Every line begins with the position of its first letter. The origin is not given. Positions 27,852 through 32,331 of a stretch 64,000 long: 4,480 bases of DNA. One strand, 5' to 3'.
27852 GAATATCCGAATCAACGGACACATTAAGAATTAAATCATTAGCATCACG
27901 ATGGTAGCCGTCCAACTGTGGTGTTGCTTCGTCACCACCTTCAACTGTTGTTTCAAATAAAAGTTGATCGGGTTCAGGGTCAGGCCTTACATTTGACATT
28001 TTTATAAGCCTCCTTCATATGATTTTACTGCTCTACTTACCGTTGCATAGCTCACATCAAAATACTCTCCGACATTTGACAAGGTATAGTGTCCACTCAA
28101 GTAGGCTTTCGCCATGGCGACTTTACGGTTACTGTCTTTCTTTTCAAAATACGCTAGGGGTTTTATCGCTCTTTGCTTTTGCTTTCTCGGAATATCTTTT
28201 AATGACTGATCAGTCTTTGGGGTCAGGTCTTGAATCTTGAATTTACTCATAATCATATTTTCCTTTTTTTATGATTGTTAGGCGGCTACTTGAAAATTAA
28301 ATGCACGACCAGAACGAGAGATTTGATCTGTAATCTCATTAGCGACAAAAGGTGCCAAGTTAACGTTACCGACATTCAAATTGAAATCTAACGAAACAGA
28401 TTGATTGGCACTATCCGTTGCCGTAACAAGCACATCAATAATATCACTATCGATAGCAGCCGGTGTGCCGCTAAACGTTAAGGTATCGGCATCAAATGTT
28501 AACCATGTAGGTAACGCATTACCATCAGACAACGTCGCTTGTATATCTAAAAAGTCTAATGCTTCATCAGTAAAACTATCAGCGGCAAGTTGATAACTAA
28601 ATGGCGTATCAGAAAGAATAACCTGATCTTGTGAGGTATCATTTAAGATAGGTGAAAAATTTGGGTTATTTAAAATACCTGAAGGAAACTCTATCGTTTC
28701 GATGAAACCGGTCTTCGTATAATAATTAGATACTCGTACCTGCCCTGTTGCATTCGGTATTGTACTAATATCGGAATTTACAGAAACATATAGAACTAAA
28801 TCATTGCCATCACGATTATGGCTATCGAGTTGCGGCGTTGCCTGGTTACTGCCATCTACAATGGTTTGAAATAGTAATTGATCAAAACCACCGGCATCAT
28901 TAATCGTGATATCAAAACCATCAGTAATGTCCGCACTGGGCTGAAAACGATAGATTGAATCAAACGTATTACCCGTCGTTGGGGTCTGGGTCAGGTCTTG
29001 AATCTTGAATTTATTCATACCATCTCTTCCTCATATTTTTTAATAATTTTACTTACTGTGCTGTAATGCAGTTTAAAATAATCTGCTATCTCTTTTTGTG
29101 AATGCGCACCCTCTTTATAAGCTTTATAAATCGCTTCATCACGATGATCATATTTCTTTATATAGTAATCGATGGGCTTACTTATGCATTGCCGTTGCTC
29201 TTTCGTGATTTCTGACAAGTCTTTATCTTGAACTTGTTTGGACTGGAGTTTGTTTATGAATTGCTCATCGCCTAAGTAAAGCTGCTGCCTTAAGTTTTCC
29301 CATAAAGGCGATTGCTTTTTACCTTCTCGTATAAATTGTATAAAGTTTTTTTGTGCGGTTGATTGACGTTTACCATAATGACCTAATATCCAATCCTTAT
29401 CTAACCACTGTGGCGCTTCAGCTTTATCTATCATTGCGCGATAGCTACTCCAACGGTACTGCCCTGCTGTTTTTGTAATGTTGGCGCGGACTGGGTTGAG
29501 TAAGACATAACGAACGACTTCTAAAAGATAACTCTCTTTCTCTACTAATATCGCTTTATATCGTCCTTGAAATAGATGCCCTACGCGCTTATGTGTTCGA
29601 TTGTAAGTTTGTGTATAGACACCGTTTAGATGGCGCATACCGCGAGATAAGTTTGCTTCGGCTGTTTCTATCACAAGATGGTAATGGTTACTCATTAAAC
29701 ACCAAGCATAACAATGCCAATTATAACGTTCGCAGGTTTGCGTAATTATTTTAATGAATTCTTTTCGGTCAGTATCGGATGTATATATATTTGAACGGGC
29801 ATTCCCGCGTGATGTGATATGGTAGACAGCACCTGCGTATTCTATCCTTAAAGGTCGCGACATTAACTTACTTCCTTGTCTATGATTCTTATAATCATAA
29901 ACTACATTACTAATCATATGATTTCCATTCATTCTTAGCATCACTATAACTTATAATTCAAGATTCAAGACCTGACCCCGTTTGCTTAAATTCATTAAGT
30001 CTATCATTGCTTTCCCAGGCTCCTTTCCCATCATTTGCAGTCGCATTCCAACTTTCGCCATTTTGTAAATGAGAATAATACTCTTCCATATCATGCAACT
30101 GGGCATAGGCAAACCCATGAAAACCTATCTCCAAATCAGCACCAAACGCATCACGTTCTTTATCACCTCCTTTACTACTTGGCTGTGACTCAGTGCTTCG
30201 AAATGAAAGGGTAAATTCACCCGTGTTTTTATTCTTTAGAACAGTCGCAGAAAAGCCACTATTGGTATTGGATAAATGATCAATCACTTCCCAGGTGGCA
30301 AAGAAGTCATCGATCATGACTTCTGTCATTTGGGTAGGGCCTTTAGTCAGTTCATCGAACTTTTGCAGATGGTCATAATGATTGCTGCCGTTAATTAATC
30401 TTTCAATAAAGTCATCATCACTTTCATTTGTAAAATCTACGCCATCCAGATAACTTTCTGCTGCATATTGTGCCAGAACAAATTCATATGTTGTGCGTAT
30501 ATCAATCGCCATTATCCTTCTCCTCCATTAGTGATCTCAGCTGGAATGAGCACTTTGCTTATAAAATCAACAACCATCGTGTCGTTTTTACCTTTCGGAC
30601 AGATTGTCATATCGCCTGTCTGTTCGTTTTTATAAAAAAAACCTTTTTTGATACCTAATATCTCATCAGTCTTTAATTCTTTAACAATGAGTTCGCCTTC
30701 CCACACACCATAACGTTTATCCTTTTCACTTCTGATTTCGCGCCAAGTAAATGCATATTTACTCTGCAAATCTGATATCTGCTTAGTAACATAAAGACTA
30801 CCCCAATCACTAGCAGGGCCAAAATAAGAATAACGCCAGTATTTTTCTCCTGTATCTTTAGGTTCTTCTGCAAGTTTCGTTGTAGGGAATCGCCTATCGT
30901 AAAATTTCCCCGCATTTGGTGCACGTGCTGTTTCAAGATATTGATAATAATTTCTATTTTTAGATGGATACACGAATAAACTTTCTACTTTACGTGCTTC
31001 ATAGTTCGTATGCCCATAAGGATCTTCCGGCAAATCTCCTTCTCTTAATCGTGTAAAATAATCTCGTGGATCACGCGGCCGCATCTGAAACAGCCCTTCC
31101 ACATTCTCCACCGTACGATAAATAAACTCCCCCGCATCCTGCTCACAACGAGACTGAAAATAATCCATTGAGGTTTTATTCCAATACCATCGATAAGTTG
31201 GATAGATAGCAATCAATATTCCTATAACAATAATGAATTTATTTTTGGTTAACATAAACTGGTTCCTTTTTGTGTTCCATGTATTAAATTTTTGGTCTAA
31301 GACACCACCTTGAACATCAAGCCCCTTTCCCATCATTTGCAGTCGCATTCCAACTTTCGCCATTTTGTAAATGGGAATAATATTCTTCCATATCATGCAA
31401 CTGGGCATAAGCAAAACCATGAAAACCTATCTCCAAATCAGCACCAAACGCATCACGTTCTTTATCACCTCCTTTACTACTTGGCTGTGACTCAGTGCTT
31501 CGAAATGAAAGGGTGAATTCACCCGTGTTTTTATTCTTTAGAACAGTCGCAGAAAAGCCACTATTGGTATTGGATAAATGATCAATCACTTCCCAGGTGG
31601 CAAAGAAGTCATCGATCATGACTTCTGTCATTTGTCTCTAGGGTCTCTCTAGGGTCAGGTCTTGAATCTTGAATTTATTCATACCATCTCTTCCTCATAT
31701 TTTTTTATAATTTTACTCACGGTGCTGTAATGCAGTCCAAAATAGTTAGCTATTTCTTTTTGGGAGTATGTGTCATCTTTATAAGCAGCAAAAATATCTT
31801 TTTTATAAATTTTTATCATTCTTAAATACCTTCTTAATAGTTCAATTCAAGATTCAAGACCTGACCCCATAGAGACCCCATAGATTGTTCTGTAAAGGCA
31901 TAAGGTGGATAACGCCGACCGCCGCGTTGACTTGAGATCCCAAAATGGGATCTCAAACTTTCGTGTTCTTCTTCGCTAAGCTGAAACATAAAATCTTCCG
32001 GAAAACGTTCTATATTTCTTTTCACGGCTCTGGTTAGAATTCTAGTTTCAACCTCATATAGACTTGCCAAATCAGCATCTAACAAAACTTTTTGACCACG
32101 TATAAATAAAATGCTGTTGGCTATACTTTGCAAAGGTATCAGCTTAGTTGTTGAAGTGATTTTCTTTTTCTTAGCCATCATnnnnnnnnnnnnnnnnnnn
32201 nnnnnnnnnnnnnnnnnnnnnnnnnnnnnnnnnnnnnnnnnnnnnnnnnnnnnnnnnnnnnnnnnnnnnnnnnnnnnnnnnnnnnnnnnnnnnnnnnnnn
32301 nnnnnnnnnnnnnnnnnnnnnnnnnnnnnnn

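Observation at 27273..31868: Six copies of the same 24-bp IR cluster within 4.6 kb, and every copy lies exactly on a gene or cassette junction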

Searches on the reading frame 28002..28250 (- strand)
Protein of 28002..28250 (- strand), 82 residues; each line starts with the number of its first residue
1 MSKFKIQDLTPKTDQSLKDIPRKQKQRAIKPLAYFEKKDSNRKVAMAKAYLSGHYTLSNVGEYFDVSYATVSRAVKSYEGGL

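Call 5: search_protein_families(library=pfam, proteins=[window:28002-28250:-], max_evalue=0.01)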
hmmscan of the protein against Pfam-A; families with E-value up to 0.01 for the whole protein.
window:28002-28250:- (82 aa): 2 families
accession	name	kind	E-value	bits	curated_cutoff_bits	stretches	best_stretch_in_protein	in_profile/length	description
PF13384.12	HTH_23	-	0.0011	19.2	24.6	1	43-82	7-46/50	Homeodomain-like domain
PF13518.12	HTH_28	-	0.0013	19.2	25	1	42-80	1-38/52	Helix-turn-helix domain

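Call 6: search_protein_families(library=ncbifam, proteins=[window:28002-28250:-], max_evalue=0.01)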
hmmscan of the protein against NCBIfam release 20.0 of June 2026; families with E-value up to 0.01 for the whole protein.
window:28002-28250:- (82 aa): 1 family
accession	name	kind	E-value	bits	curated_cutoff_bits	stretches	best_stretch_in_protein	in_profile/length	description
NF048019.1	IS256_Zn_var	equivalog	0.0089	15.3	150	1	34-78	28-73/304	IS256 family transposase, variant Zn-binding type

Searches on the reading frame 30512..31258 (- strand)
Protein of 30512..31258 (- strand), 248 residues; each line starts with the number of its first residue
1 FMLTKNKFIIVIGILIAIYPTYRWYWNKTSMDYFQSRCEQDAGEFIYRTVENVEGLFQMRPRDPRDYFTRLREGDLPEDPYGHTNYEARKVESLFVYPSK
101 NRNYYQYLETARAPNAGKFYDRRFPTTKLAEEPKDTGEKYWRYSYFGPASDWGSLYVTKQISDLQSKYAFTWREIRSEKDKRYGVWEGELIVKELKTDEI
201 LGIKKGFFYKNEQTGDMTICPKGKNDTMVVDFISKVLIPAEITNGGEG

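Call 5: search_protein_families(library=pfam, proteins=[window:30512-31258:-], max_evalue=0.01)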
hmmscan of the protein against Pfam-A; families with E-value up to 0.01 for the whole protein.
window:30512-31258:- (248 aa): 0 families

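Call 6: search_protein_families(library=ncbifam, proteins=[window:30512-31258:-], max_evalue=0.01)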
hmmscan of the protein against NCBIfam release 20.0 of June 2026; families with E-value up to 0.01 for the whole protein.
window:30512-31258:- (248 aa): 0 families

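Call 53: find_encoding_contigs(protein=window:30512-31258:-, flank=10000, max_places=10)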
Protein window:30512-31258:- (248 aa): no gene with exactly this product is on record in the collection.

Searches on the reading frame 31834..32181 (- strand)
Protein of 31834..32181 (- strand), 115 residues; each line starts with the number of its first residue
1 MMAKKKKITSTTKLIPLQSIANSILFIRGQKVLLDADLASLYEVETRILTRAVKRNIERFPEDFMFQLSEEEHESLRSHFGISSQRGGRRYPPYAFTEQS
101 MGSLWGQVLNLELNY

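Call 5: search_protein_families(library=pfam, proteins=[window:31834-32181:-], max_evalue=0.01)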
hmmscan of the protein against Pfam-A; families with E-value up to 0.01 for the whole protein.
window:31834-32181:- (115 aa): 1 family
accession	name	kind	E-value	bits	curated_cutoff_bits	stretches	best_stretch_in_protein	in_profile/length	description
PF10543.14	ORF6N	-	4.5e-31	107.4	27.8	1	23-99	2-78/86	ORF6N domain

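Call 6: search_protein_families(library=ncbifam, proteins=[window:31834-32181:-], max_evalue=0.01)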
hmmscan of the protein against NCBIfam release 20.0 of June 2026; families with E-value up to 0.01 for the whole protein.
window:31834-32181:- (115 aa): 0 families
